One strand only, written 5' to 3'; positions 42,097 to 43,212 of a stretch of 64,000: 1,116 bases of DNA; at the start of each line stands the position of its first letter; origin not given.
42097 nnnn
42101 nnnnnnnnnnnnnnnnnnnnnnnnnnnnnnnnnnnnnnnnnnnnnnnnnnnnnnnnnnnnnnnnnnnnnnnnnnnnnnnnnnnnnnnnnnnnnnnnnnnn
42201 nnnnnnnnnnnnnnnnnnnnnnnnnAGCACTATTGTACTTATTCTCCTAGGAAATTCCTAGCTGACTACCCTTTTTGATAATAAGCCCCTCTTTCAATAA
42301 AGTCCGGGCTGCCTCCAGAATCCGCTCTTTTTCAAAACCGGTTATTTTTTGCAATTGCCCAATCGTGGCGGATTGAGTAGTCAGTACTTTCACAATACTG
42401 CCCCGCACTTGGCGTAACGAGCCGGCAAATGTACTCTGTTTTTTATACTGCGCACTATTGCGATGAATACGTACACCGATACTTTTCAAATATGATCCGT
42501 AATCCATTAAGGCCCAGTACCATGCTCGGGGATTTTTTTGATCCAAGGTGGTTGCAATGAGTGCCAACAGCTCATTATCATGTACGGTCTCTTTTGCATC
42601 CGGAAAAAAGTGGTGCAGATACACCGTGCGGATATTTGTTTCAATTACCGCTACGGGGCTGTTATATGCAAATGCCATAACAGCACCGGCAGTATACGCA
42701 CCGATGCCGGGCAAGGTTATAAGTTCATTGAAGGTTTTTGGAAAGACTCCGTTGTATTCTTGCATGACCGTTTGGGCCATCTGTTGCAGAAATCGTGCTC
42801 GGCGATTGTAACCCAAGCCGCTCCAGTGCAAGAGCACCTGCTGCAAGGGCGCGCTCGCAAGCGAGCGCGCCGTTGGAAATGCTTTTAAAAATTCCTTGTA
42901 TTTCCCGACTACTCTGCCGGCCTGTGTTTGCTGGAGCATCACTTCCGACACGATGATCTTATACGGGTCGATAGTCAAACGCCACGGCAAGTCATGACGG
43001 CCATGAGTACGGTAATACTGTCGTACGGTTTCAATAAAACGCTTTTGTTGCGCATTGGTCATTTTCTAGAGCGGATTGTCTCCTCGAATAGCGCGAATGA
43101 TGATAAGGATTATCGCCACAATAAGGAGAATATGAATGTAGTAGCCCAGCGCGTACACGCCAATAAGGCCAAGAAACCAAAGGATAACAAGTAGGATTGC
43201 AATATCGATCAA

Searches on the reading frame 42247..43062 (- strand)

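Call 52: search_protein_families(library=pfam, proteins=[window:42247-43062:-], max_evalue=0.00001)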
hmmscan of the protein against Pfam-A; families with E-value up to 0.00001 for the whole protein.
window:42247-43062:- (271 aa): 2 families
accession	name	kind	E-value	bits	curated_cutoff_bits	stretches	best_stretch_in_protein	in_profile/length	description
PF00730.31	HhH-GPD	-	2.1e-14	54.2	26.2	1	38-160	1-95/108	HhH-GPD superfamily base excision DNA repair protein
PF00633.29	HHH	-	2.2e-08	34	24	1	102-131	1-30/30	Helix-hairpin-helix motif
